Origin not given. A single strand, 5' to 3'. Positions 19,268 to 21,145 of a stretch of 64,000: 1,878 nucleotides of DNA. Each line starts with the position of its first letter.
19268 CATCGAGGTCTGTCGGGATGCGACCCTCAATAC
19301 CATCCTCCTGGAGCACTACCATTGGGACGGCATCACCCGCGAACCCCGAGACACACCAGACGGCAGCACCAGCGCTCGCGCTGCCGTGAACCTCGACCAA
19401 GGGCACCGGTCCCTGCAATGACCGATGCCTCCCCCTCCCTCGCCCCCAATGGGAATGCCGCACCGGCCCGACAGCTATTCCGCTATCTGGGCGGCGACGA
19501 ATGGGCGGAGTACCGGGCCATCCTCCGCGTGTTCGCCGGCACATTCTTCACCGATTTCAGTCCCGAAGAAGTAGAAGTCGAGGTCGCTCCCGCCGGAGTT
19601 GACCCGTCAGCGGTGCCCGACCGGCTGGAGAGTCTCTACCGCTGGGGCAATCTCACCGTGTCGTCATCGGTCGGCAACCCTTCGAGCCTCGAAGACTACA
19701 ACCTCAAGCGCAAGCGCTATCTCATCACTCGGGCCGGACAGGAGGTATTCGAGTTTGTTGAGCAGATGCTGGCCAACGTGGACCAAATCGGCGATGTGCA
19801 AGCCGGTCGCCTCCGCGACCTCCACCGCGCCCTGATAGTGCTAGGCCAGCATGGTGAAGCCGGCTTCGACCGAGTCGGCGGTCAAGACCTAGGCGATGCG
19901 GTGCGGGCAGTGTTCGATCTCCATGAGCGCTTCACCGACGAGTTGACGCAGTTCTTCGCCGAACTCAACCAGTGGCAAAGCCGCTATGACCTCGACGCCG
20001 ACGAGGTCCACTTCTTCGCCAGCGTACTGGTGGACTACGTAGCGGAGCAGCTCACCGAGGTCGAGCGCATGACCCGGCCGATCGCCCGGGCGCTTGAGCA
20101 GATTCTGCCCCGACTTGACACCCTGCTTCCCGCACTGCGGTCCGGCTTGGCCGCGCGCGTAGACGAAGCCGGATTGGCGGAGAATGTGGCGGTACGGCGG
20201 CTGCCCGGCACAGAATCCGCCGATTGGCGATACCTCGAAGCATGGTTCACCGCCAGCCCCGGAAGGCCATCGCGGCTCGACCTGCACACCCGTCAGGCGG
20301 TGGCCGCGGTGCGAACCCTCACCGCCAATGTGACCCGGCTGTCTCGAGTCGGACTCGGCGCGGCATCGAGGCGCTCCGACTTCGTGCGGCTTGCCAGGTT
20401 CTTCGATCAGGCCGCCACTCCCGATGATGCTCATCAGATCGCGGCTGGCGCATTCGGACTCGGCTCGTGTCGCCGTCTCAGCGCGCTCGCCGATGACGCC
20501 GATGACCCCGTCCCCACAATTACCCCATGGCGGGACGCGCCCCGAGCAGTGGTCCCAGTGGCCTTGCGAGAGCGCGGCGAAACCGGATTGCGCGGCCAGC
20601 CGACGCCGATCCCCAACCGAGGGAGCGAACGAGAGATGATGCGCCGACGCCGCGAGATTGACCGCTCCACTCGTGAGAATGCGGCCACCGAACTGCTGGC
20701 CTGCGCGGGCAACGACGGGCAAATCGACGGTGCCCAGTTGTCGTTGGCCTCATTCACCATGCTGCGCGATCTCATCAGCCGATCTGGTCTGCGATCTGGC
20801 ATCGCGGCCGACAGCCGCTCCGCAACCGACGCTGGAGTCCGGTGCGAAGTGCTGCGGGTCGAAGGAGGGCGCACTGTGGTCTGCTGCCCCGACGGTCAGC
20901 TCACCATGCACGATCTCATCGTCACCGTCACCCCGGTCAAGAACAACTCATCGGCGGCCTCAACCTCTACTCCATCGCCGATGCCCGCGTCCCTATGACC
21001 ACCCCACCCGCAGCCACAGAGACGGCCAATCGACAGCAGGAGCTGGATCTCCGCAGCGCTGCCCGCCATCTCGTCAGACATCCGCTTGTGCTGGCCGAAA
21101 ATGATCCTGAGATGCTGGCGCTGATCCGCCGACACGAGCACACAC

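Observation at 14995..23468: Four-gene SMC-like (Wadjet / TIGR02677-02680-type) locus with the ATPase gene placed first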

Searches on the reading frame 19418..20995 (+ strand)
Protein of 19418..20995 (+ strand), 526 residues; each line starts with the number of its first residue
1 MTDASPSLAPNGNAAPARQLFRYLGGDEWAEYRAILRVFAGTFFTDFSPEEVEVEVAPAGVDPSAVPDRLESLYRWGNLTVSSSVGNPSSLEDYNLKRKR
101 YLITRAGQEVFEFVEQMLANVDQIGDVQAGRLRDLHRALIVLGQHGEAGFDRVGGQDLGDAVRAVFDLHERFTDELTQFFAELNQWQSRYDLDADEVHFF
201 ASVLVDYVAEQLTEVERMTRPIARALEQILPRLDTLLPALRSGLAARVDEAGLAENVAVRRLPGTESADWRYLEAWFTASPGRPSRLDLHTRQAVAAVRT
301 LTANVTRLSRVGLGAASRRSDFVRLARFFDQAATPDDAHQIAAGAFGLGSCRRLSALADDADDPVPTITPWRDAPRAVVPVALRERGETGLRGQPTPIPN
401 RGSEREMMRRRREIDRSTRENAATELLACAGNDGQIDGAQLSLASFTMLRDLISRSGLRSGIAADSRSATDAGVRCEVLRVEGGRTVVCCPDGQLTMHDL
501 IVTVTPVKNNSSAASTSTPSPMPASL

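Call 11: search_protein_families(library=pfam, proteins=[window:19418-20995:+], max_evalue=0.01)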
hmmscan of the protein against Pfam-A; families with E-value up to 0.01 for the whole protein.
window:19418-20995:+ (526 aa): 1 family
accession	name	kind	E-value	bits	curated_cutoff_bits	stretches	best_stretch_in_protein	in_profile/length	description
PF09660.15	DUF2397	-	3.7e-96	323.3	28.5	1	21-500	1-482/483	Protein of unknown function (DUF2397)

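Call 12: search_protein_families(library=ncbifam, proteins=[window:19418-20995:+], max_evalue=0.01)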
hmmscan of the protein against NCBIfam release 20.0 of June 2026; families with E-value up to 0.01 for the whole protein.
window:19418-20995:+ (526 aa): 1 family
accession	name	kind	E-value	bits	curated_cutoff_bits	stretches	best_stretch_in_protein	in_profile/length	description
TIGR02677.1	TIGR02677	hypoth_equivalog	2.4e-53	181.5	165.85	1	20-506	2-491/494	TIGR02677 family protein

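Call 13: search_protein_families(library=padloc, proteins=[window:19418-20995:+], max_evalue=0.01)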
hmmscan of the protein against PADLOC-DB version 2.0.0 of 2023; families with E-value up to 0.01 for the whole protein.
window:19418-20995:+ (526 aa): 9 families
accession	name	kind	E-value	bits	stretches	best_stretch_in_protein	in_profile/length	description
PDLC00541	JetA2|JetA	-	6.5e-128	425.5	1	15-514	15-508/512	DUF2397 domain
PDLC00536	JetA2|JetA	-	1.3e-67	226.4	1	15-511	15-515/518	DUF2397 domain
PDLC00538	JetA2|JetA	-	3.8e-40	136.1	1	15-514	13-496/541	DUF2397 domain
PDLC00537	JetA2|JetA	-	1.5e-35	121.1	1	22-504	13-492/498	DUF2397 domain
PDLC00540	JetA2|JetA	-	1.6e-34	117.6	1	22-504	15-491/496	DUF2397 domain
PDLC00539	JetA2|JetA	-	1e-27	95.2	1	18-513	6-505/512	DUF2397 domain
PDLC00534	JetA2|JetA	-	1.7e-21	74.7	1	66-508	82-508/511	DUF2397 domain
PDLC00535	JetA2|JetA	-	2.1e-06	25.2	1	272-502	266-483/487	DUF2397 domain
PDLC03772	RT_UG33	-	0.004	14.1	1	181-251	127-192/490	DRT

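Call 15: find_encoding_contigs(protein=window:19418-20995:+, flank=10000, max_places=10)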
Protein window:19418-20995:+ (526 aa): 2 contigs read that carry it; 1 place shown.
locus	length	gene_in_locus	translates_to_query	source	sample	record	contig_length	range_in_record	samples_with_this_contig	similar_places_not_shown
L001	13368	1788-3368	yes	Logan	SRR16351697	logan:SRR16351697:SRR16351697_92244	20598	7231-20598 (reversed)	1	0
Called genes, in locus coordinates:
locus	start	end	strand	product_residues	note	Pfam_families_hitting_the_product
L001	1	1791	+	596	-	?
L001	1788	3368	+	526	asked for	PF09660:DUF2397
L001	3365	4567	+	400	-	PF09661:DUF2398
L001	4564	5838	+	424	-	PF11796:DUF3323, PF09664:DUF2399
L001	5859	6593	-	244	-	PF00106:adh_short, PF08659:KR (weak), PF13561:adh_short_C2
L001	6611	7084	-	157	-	PF06172:Cupin_5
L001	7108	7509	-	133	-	PF13744:HTH_37 (weak), PF13560:HTH_31, PF01381:HTH_3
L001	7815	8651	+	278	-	PF01555:N6_N4_Mtase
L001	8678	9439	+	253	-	-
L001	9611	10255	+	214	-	-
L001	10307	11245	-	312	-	PF08240:ADH_N, PF16912:Glu_dehyd_C, PF00107:ADH_zinc_N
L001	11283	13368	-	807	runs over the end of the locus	PF02515:CoA_transf_3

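Call 17: find_homologous_proteins(query=window:19418-20995:+, max_evalue=0.00001)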
Query window:19418-20995:+ (526 aa): 579 proteins with E <= 0.00001 among 8000 candidates; the best 120 are listed.
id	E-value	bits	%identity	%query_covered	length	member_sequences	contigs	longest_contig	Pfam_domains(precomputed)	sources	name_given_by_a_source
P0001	0.0e+0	1162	100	100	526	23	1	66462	PF09660.16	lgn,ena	-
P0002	3.4e-279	945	82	100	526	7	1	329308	PF09660.16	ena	-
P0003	4.8e-246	836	73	100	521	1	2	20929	PF09660.16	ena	-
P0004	1.1e-243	828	73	96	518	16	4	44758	PF09660.16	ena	-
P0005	1.8e-237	807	71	100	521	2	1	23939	PF09660.16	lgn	-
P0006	1.3e-233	795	70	100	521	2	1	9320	PF09660.16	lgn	-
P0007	4.9e-232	789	72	94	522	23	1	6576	PF09660.16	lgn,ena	-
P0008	6.0e-231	786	70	98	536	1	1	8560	PF09660.16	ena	-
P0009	1.1e-230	785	72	97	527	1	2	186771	PF09660.16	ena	-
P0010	9.2e-230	782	70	99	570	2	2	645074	PF09660.16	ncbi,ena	-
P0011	4.7e-228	776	70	96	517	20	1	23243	PF09660.16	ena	-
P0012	1.3e-227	775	71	95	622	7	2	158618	PF09660.16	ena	-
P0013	2.6e-227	774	73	93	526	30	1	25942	PF09660.16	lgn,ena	-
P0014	5.2e-227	773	69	100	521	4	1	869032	PF09660.16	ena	-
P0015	8.1e-227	772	72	95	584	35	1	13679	PF09660.16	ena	-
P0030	1.2e-212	725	68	94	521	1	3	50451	PF09660.16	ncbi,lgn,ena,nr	ncbi:MAG: TIGR02677 family protein [bacterium]|nr:TIGR02677 family protein [bacterium] MDE0288127.1 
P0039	1.6e-208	712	68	94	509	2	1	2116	PF09660.16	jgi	jgi:uncharacterized protein (TIGR02677 family)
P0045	1.9e-206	705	68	94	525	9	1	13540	PF09660.16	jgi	jgi:uncharacterized protein (TIGR02677 family)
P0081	1.0e-198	680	64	97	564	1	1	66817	PF09660.16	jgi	jgi:uncharacterized protein (TIGR02677 family)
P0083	2.1e-198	679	65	95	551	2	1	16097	PF09660.16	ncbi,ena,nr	ncbi:MAG: TIGR02677 family protein [bacterium]|nr:TIGR02677 family protein [bacterium]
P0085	3.4e-198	678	65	95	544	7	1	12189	PF09660.16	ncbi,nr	ncbi:MAG: TIGR02677 family protein [bacterium]|nr:TIGR02677 family protein [bacterium]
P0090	1.1e-197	676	64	95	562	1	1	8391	PF09660.16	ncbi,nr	ncbi:MAG: TIGR02677 family protein [Acidimicrobiaceae bacterium]|nr:TIGR02677 family protein [Acidim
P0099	1.0e-196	673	65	95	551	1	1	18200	PF09660.16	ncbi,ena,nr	ncbi:MAG: TIGR02677 family protein [bacterium]|nr:TIGR02677 family protein [bacterium]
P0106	2.1e-196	672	65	95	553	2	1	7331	PF09660.16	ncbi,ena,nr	ncbi:MAG: TIGR02677 family protein [bacterium]|nr:TIGR02677 family protein [bacterium]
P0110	3.9e-196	671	64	96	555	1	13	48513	PF09660.16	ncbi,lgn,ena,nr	ncbi:MAG: TIGR02677 family protein [Acidimicrobiaceae bacterium]|nr:TIGR02677 family protein [Acidim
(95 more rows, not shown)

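Call 18: find_encoding_contigs(protein=P0002, flank=10000, max_places=3)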
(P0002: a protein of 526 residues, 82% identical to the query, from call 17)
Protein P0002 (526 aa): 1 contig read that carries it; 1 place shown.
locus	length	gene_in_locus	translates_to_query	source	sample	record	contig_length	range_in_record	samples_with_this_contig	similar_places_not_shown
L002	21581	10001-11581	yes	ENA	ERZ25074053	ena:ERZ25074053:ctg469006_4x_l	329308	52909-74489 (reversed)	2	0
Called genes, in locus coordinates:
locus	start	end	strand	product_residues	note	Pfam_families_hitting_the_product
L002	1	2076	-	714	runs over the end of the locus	PF13380:CoA_binding_2, PF13607:Succ_CoA_lig, PF13549:ATP-grasp_5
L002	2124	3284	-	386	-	PF02771:Acyl-CoA_dh_N, PF02770:Acyl-CoA_dh_M, PF00441:Acyl-CoA_dh_1, PF08028:Acyl-CoA_dh_2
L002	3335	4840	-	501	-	PF02737:3HCDH_N, PF00725:3HCDH, PF13279:4HBT_2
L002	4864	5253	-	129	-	PF01850:PIN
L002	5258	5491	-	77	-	PF02604:PhdYeFM_antitox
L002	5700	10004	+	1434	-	PF13558:SbcC_Walker_B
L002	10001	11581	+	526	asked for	PF09660:DUF2397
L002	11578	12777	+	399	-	PF09661:DUF2398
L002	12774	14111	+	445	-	PF11796:DUF3323, PF09983:JetD_C (weak), PF09664:DUF2399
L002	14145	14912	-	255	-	PF00106:adh_short, PF08659:KR, PF13561:adh_short_C2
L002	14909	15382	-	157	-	PF06172:Cupin_5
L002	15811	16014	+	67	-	-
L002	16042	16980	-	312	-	PF08240:ADH_N, PF16912:Glu_dehyd_C, PF00107:ADH_zinc_N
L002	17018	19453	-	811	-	PF02515:CoA_transf_3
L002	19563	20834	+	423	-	PF00067:p450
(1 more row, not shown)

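Call 19: find_encoding_contigs(protein=P0004, flank=10000, max_places=3)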
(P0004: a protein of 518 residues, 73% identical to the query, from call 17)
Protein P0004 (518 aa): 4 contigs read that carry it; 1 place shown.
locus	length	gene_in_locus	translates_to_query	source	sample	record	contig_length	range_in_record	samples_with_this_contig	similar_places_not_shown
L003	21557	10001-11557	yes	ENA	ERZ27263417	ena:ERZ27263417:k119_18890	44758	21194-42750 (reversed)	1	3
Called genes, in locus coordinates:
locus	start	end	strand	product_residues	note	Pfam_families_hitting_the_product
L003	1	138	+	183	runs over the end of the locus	PF00565:SNase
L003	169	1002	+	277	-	PF04794:YdjC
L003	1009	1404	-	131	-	-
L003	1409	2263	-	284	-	PF02585:PIG-L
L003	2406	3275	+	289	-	PF10340:Say1_Mug180, PF20434:BD-FAE, PF07859:Abhydrolase_3, PF00326:Peptidase_S9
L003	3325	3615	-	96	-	PF02467:Whib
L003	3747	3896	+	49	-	-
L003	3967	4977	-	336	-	PF02737:3HCDH_N, PF03446:NAD_binding_2 (faint), PF00725:3HCDH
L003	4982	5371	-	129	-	PF01850:PIN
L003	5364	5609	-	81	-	PF02604:PhdYeFM_antitox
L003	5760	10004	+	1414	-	PF13558:SbcC_Walker_B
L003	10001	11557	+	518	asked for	PF09660:DUF2397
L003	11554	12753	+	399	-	PF09661:DUF2398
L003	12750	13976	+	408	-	PF11796:DUF3323, PF09664:DUF2399, PF09983:JetD_C (weak)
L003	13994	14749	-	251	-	PF00106:adh_short, PF08659:KR, PF13561:adh_short_C2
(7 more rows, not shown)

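Call 26: find_related_loci(query=A1, collection=genome_contigs, flank=10000)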
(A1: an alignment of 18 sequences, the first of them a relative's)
Query A1 (526 aa) in genome_contigs; peptide patterns used: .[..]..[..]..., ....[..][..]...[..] (x = any residue, [..] = any of these).
146 stretches matched a pattern; 126 encode a relative of the query (tblastn E <= 1e-3); the best 80 are kept; 80 distinct loci.
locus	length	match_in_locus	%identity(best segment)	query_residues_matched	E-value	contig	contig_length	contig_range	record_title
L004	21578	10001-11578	95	1-526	0e+0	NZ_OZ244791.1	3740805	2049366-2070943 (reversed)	MAG: Candidatus Poriferisocius sp. isolate cde17ac8-0948-4364-bd42-6cfd40f4f062 chromosome 1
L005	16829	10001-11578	94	1-526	0e+0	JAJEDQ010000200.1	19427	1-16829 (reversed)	MAG: Acidimicrobiia bacterium isolate p16x33bins.34 k141_668849, whole genome shotgun sequence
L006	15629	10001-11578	94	1-526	0e+0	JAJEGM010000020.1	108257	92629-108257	MAG: Acidimicrobiia bacterium isolate p16x57bins.12 k141_79866, whole genome shotgun sequence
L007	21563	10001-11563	73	1-521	0e+0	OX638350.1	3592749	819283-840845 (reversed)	MAG: uncultured Acidimicrobiales bacterium isolate f23ad4c5-4acf-44dc-8341-13aaafada964 genome assembly, chromosome: 1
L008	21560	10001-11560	73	1-521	0e+0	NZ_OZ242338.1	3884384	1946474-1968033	MAG: Candidatus Poriferisocius sp. isolate b1648d6f-d579-441a-9e02-68cbdfacbddd chromosome 1, complete sequence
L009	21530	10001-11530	70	1-510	0e+0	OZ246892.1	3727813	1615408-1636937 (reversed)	MAG: Acidimicrobiales bacterium isolate 3c6b77ed-a9df-485c-af98-3e10d3554373 genome assembly, chromosome: 1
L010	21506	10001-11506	72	17-519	0e+0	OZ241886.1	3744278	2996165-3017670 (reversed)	MAG: Candidatus Aldehydirespiratoraceae bacterium isolate 67cb103c-45cd-4466-8c42-f27af5c96c61 genome assembly, chromoso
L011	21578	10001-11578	96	1-526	0e+0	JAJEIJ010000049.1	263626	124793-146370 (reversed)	MAG: Acidimicrobiia bacterium isolate p16x65bins.37 k141_796568, whole genome shotgun sequence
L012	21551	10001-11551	71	1-514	0e+0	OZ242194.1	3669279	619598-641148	MAG: Acidimicrobiales bacterium isolate b96ec2c2-7b30-4efb-902b-edc41798273b genome assembly, chromosome: 1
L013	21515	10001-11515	72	3-504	0e+0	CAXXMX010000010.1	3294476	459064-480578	MAG: Acidimicrobiales bacterium isolate 44abe02d-1df9-4c9d-ba21-8d9b13a2b451 genome assembly, contig: contig_10, whole g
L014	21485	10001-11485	72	13-504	0e+0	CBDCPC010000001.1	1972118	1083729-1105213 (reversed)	MAG: Acidimicrobiales bacterium isolate 643f2b38-666c-4a97-807c-f766906f6415 genome assembly, contig: contig_1, whole ge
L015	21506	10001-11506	73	10-511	0e+0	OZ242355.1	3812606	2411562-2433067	MAG: Acidimicrobiales bacterium isolate 104998a1-4135-4d78-96d2-be0913496795 genome assembly, chromosome: 1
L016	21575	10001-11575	70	2-524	0e+0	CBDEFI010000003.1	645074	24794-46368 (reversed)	MAG: Acidimicrobiales bacterium isolate 2e4b594b-7fba-4ce7-b97d-329b2cb5198a genome assembly, contig: contig_3, whole ge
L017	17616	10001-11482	69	13-504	0e+0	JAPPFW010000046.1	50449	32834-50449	MAG: bacterium isolate RHO1_bin_3 NODE_1456_length_50449_cov_36.616442, whole genome shotgun sequence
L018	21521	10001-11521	69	11-521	0e+0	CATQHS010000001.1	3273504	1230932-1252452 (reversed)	MAG: uncultured Acidimicrobiales bacterium isolate 560520c5-c18b-440b-b2bf-76b0f8004c07 genome assembly, contig: contig_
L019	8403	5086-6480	74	1-465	0e+0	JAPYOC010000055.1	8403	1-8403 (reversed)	MAG: Candidatus Poriferisocius aerobius isolate m_cahh6 Seq55, whole genome shotgun sequence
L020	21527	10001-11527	68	13-519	0e+0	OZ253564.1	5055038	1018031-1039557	MAG: Candidatus Spongiisociaceae bacterium isolate 3199cb9c-bc02-48ac-8040-05c45f89f65c genome assembly, chromosome: 1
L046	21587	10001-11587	60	6-525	0e+0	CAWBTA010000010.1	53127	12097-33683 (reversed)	MAG: uncultured Acidimicrobiales bacterium isolate MFD04651.bin.1.226 genome assembly, contig: contig_31557, whole genom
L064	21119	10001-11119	64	9-382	9e-149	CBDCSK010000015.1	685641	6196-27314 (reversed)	MAG: Candidatus Aldehydirespirator sp. isolate 158ad01d-a0e1-4362-9a4e-647a92b6262f genome assembly, contig: contig_15,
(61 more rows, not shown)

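Call 32: search_dna_similar(query=window:19418-20995:+, collection=plasmids, mode=protein, max_rows=40, rows=spread, max_evalue=0.00001)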
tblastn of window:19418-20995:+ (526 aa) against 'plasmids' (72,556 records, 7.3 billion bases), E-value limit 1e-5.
Records with a match: 119; places in all: 119; records where one place covers at least 80% of the query: 6.
Best place of each record, by identity: <60% 119.
By first word of the organism name: Ralstonia 105; Streptomyces 9; Pseudonocardia 2; Nonomuraea 1; Cupriavidus 1; Priestia 1.
By predicted mobility (MOB-suite, as given by PLSDB): mobilizable 96; non-mobilizable 22; conjugative 1.
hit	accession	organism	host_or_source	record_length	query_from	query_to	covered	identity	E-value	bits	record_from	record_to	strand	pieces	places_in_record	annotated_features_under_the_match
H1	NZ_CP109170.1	Streptomyces sp. NBC_01724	-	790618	1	493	94%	33.2%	1e-52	200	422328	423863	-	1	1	TIGR02677 family protein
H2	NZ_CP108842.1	Streptomyces chartreusis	-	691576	21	489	80%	34.5%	3e-31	197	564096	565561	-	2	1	DUF2397 domain-containing protein | DUF2397 family protein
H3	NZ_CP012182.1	Pseudonocardia sp. EC080610-09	Apterostigma dentigerum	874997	18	504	93%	26.2%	8e-12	76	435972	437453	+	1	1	TIGR02677 family protein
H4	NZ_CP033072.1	Streptomyces dangxiongensis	grass soil,grass soil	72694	18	397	68%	33.0%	3e-26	146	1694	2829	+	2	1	none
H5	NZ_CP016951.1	Cupriavidus taiwanensis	Mimosa,single cell,nodules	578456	19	394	71%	27.3%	7e-24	114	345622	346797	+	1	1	TIGR02677 family protein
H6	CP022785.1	Ralstonia solanacearum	Solanum tuberosum,single cell,Potato ...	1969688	20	393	71%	25.9%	6e-13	79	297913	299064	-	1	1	TIGR02677 family protein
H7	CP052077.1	Ralstonia solanacearum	tomato,cell culture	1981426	20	393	71%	25.9%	6e-13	79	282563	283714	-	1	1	none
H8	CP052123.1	Ralstonia solanacearum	tomato,cell culture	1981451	20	393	71%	25.9%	6e-13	79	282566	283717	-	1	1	TIGR02677 family protein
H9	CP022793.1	Ralstonia solanacearum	Solanum tuberosum,single cell,Potato ...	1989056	20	393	71%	25.9%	6e-13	79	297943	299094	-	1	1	TIGR02677 family protein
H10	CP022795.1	Ralstonia solanacearum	Solanum tuberosum,single cell,Potato ...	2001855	20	393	71%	25.9%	6e-13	79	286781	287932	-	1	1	TIGR02677 family protein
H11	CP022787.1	Ralstonia solanacearum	Solanum tuberosum,single cell,Potato ...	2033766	20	393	71%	25.9%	6e-13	79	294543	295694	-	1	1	TIGR02677 family protein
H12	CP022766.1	Ralstonia solanacearum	Solanum tuberosum,single cell,Potato ...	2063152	20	393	71%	25.9%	6e-13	79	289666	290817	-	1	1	TIGR02677 family protein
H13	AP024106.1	Ralstonia solanacearum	-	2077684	20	393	71%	25.9%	6e-13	79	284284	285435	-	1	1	TIGR02677 family protein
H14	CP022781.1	Ralstonia solanacearum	Solanum tuberosum,single cell,Potato ...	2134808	20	393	71%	25.9%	6e-13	79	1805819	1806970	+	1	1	TIGR02677 family protein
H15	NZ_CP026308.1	Ralstonia solanacearum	Musa sp.,pure culture,plants with Moko ...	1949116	20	393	71%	25.9%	6e-13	79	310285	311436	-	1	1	none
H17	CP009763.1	Ralstonia solanacearum OE1-1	Solanum virginianum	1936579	20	393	71%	25.4%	6e-13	79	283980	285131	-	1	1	TIGR02677 family protein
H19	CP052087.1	Ralstonia solanacearum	tomato,cell culture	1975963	20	393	71%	25.4%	6e-13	79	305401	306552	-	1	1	TIGR02677 family protein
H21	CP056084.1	Ralstonia solanacearum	cell clture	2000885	20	393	71%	25.4%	6e-13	79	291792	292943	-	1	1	TIGR02677 family protein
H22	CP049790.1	Ralstonia solanacearum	whole organism,isolated from the ...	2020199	20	393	71%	25.4%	6e-13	79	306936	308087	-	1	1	TIGR02677 family protein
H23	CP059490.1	Ralstonia solanacearum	Casuarina equisetifolia,plant ...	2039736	20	393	71%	25.4%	6e-13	79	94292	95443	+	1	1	TIGR02677 family protein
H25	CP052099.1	Ralstonia solanacearum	tomato,cell culture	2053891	20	393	71%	25.4%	6e-13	79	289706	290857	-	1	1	TIGR02677 family protein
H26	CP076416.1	Ralstonia solanacearum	tobacco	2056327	20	393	71%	25.4%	6e-13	79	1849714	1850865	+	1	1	TIGR02677 family protein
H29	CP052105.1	Ralstonia solanacearum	tomato,cell culture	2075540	20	393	71%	25.4%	6e-13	79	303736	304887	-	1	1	TIGR02677 family protein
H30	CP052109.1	Ralstonia solanacearum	tomato,cell culture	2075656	20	393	71%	25.4%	6e-13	79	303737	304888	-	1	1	TIGR02677 family protein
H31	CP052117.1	Ralstonia solanacearum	tomato,cell culture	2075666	20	393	71%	25.4%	6e-13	79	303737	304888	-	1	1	TIGR02677 family protein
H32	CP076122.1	Ralstonia solanacearum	Solanum muricatum,cell culture,stem,stem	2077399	20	393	71%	25.4%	6e-13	79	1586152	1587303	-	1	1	TIGR02677 family protein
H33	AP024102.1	Ralstonia solanacearum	-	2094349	20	393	71%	25.4%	6e-13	79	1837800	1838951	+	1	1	TIGR02677 family protein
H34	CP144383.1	Ralstonia solanacearum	tobacco,whole organism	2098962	20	393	71%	25.4%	6e-13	79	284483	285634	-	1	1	TIGR02677 family protein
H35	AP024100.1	Ralstonia solanacearum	-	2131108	20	393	71%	25.4%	6e-13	79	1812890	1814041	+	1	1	TIGR02677 family protein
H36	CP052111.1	Ralstonia solanacearum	tomato,cell culture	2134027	20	393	71%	25.4%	6e-13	79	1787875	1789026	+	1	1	TIGR02677 family protein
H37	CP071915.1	Ralstonia solanacearum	Pogostemon cablin,Single strain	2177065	20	393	71%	25.4%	6e-13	79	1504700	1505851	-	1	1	TIGR02677 family protein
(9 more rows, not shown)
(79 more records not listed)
